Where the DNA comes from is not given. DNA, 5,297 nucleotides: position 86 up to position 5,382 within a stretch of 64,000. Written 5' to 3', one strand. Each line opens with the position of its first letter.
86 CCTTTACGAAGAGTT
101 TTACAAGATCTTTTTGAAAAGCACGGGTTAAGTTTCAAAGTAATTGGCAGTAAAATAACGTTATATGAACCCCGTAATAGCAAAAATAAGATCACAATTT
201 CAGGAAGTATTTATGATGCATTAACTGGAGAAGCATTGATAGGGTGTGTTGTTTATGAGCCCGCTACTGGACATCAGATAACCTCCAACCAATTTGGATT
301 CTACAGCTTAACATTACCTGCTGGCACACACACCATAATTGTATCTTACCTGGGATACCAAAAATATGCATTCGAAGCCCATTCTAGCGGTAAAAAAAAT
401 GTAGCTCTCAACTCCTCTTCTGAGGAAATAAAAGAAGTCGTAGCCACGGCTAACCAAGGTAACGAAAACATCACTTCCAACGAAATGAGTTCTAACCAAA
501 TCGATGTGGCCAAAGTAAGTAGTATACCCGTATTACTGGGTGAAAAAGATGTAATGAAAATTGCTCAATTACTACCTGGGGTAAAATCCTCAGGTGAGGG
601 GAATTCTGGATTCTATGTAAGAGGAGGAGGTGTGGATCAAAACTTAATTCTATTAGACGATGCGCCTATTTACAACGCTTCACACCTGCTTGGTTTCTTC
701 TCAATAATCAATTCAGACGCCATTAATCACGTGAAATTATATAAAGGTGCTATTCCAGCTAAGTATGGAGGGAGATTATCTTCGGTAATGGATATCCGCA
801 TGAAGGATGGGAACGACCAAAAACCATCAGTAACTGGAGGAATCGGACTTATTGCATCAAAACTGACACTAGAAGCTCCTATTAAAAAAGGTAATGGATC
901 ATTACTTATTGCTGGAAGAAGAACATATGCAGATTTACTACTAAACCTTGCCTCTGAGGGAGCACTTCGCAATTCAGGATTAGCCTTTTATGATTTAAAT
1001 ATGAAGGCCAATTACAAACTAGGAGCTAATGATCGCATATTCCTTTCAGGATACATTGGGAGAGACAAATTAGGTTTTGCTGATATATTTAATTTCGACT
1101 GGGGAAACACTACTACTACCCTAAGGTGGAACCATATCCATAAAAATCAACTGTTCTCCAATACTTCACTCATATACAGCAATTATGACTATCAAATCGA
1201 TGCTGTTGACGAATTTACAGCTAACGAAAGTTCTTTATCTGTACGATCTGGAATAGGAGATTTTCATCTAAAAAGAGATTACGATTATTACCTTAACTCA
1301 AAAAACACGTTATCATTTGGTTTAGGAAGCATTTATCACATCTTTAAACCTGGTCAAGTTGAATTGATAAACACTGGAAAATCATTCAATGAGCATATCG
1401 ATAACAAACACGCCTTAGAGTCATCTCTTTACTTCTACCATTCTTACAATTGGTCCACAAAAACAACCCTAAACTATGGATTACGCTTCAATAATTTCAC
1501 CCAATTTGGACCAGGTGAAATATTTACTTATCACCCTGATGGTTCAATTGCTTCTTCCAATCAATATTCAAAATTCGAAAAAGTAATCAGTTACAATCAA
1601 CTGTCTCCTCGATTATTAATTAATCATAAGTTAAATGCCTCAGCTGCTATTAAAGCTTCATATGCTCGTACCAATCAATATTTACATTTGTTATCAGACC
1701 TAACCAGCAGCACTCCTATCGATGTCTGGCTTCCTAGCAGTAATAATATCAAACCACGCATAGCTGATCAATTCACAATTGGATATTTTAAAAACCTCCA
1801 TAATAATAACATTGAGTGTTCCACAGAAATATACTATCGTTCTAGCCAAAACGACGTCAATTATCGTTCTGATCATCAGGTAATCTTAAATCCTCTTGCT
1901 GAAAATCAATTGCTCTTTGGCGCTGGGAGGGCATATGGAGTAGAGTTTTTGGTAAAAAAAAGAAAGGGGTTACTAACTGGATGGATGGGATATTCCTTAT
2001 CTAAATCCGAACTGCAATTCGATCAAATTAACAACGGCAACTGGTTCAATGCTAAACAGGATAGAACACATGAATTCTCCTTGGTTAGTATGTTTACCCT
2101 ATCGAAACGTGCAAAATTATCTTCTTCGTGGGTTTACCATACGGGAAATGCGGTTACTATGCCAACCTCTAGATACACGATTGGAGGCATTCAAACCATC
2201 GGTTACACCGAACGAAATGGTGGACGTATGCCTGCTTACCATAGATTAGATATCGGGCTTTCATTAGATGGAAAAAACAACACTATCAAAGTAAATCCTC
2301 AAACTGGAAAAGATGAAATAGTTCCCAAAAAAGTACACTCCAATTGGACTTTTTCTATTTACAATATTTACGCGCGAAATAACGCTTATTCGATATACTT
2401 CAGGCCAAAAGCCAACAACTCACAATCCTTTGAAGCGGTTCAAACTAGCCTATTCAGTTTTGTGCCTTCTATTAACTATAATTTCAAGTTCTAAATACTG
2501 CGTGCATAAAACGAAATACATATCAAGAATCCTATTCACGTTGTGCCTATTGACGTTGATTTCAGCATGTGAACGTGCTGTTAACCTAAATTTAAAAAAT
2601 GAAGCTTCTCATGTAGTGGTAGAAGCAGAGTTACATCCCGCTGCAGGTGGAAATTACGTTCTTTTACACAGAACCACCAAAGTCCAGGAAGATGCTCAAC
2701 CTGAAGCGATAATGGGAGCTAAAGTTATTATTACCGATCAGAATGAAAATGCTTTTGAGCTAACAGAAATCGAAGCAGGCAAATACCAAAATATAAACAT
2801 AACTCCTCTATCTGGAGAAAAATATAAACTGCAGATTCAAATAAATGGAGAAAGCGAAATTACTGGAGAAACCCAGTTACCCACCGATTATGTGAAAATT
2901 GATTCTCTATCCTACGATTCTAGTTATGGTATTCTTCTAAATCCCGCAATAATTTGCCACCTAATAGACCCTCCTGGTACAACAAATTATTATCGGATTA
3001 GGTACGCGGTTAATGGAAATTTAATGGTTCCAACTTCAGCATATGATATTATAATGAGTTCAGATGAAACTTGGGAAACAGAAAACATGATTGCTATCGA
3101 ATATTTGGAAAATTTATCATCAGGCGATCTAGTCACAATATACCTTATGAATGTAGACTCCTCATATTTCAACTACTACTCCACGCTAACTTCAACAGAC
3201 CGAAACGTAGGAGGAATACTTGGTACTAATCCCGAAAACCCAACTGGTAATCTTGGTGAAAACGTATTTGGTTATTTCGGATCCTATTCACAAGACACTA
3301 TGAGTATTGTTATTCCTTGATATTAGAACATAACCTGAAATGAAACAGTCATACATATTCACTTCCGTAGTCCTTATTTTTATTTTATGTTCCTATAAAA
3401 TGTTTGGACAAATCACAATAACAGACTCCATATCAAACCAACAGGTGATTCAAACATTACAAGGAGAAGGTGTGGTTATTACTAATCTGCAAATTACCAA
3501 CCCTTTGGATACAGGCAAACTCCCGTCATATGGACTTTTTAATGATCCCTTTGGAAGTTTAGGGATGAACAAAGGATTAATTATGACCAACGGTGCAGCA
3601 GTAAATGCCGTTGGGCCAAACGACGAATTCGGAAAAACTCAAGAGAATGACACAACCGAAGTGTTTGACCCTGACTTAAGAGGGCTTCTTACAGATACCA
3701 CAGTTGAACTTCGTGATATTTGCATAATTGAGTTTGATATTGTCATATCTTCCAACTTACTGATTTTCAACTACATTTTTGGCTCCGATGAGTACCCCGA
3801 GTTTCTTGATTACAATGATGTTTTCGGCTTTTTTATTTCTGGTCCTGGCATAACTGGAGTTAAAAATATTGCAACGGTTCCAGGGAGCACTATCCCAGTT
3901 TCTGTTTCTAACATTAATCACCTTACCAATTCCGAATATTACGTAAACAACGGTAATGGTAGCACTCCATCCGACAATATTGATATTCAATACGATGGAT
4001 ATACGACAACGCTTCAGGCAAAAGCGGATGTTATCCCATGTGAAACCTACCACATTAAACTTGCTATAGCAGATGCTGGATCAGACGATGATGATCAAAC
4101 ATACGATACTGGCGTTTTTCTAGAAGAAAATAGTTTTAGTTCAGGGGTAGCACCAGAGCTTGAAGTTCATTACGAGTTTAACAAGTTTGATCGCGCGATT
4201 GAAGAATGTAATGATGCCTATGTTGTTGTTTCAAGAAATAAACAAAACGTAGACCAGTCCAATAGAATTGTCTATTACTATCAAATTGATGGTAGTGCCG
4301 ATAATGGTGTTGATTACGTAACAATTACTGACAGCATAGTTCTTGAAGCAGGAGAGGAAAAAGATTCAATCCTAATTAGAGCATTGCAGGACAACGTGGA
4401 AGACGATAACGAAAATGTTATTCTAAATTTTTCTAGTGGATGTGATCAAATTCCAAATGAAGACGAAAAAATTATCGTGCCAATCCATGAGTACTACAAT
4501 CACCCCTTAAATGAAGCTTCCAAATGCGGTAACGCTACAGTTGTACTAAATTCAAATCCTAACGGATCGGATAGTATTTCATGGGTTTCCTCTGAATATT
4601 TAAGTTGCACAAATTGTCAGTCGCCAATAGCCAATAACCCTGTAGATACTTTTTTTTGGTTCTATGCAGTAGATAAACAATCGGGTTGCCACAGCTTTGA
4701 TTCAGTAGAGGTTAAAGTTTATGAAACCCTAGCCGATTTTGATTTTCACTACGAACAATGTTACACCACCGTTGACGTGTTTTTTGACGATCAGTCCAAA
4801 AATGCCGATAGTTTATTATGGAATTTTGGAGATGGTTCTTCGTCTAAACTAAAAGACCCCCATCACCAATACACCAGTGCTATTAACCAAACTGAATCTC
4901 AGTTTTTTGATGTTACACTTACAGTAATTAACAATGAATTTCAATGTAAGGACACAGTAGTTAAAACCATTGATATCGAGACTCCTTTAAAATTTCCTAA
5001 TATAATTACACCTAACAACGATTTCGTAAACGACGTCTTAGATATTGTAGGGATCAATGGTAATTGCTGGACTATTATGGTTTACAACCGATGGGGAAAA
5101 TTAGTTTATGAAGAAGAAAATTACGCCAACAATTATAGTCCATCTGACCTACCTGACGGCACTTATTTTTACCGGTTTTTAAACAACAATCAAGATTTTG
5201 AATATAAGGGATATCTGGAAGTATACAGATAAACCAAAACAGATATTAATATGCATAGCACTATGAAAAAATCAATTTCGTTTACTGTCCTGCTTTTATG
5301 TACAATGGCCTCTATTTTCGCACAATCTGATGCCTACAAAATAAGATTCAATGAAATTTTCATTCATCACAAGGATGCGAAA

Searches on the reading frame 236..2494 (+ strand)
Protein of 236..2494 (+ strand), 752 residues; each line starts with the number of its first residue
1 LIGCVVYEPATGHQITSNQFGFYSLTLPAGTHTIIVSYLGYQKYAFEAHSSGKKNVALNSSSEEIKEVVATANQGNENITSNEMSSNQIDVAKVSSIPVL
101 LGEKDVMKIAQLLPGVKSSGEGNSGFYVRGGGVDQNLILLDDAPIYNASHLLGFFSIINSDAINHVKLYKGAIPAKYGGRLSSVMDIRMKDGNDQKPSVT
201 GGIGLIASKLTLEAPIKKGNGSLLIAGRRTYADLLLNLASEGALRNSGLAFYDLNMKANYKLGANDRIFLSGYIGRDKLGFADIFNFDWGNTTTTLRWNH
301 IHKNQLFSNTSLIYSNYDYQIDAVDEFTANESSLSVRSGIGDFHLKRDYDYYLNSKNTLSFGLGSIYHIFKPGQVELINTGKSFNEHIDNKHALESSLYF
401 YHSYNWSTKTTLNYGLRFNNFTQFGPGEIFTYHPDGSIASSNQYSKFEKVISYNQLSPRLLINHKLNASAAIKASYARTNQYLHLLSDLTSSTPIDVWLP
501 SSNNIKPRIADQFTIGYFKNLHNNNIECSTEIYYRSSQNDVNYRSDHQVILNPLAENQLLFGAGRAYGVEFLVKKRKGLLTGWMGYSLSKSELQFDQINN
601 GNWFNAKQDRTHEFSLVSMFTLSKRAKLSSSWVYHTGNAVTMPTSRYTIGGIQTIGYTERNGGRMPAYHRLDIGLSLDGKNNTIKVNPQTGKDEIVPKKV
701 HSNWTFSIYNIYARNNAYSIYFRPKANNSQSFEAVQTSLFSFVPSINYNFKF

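Call 7: search_protein_families(library=pfam, proteins=[window:236-2494:+], max_evalue=0.001)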
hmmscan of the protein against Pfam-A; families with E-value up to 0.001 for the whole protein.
window:236-2494:+ (752 aa): 3 families
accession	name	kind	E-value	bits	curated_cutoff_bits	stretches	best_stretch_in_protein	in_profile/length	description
PF07715.20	Plug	-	5.3e-10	40.2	23.9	1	102-180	21-102/107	TonB-dependent Receptor Plug Domain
PF13715.12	CarbopepD_reg_2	-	1.5e-08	35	32.2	1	3-69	16-87/88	CarboxypepD_reg-like domain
PF13620.12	CarboxypepD_reg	-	8.9e-05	23.2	32.3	1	11-47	28-65/82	Carboxypeptidase regulatory-like domain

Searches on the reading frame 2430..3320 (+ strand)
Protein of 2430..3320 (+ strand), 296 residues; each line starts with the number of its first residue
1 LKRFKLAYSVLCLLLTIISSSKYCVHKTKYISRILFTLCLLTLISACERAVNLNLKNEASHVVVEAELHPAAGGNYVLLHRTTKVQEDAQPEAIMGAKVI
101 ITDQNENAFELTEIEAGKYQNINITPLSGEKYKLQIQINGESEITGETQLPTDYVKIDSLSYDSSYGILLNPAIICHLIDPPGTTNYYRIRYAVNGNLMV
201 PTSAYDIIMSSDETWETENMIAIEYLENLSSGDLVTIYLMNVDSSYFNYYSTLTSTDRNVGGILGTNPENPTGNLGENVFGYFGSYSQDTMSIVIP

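Call 7: search_protein_families(library=pfam, proteins=[window:2430-3320:+], max_evalue=0.001)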
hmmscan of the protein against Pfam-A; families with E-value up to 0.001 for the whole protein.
window:2430-3320:+ (296 aa): 1 family
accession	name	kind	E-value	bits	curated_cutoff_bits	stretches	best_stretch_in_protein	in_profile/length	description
PF14054.11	DUF4249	-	9.8e-24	84.8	28.5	1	51-290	4-267/269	Domain of unknown function (DUF4249)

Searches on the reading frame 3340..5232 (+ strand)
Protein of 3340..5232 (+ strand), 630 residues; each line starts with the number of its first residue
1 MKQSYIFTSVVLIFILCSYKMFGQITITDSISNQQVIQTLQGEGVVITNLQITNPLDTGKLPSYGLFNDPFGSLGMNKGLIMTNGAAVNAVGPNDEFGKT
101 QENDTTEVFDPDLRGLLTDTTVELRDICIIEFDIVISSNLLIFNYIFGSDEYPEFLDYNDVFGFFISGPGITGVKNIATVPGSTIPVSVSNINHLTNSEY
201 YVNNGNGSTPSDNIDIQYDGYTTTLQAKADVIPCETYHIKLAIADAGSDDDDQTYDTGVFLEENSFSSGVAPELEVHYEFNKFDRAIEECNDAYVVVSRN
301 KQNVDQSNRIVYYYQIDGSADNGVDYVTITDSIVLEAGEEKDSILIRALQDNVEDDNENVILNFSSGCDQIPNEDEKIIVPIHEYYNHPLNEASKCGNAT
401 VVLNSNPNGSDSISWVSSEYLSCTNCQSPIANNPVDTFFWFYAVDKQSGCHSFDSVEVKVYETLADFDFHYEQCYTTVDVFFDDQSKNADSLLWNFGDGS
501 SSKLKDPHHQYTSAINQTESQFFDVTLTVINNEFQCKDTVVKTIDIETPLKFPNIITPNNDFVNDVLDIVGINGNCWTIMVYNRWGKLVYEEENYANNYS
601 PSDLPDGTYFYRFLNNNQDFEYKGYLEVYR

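Call 7: search_protein_families(library=pfam, proteins=[window:3340-5232:+], max_evalue=0.001)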
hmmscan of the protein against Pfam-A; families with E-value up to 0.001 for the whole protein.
window:3340-5232:+ (630 aa): 3 families
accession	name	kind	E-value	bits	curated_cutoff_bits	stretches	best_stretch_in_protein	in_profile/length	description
PF13585.12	CHU_C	-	1.3e-16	60.9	27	1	551-628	2-86/86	CHU_C Type IX secretion signal domain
PF03160.20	Calx-beta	-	1.8e-08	34.9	27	1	287-366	18-96/119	Calx-beta domain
PF18911.6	PKD_4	-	0.00012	22.5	27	1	477-532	21-71/85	PKD domain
